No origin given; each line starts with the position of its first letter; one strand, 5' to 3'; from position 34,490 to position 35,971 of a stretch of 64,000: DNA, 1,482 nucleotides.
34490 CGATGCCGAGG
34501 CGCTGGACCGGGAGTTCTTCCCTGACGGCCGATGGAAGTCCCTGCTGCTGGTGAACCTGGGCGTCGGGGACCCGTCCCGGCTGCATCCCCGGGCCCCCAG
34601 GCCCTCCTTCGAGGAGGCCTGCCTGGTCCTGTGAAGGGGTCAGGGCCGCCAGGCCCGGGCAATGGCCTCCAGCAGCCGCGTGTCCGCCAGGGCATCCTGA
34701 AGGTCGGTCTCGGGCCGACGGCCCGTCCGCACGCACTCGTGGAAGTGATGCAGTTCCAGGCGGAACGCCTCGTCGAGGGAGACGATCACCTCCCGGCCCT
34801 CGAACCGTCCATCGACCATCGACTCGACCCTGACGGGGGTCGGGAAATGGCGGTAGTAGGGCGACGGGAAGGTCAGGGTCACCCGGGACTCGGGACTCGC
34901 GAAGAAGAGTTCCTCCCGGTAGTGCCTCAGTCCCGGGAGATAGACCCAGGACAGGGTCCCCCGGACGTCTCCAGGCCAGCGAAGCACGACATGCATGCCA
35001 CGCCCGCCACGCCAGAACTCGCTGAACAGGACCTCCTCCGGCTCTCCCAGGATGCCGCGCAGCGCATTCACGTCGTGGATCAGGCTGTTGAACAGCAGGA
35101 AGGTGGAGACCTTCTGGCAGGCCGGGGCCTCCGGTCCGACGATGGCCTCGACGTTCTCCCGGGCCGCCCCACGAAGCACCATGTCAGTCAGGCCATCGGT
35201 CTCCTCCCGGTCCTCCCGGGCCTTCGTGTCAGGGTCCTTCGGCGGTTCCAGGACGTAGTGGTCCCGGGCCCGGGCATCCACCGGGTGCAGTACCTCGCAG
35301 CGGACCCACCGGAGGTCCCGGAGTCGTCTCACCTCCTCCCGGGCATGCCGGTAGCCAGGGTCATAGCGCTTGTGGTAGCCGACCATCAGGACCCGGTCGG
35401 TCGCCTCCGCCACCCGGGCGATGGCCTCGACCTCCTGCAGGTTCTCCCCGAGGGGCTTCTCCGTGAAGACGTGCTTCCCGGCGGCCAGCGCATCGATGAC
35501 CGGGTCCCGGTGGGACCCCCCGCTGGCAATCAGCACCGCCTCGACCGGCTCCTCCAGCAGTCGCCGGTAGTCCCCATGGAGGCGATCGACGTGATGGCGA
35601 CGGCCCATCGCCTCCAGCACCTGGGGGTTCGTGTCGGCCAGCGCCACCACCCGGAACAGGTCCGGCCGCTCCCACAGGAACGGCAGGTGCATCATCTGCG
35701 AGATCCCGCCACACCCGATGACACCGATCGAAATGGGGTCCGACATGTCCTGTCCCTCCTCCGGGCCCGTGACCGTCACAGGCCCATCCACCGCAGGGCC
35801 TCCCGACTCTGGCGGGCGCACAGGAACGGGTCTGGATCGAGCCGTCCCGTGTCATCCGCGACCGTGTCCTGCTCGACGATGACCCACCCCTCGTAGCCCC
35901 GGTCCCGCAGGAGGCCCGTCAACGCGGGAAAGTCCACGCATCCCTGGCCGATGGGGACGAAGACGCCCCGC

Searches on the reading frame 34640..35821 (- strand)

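Call 14: search_protein_families(library=pfam, proteins=[window:34640-35821:-], max_evalue=0.001)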
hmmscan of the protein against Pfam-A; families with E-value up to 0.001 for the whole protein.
window:34640-35821:- (393 aa): 2 families
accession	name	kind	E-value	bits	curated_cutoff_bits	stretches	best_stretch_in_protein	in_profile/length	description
PF01408.29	GFO_IDH_MocA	-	2.1e-19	70.8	24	1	30-149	1-120/120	Oxidoreductase family, NAD-binding Rossmann fold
PF02894.22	GFO_IDH_MocA_C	-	0.0004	20.7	22.9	0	341-390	160-209/218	Oxidoreductase family, C-terminal alpha/beta domain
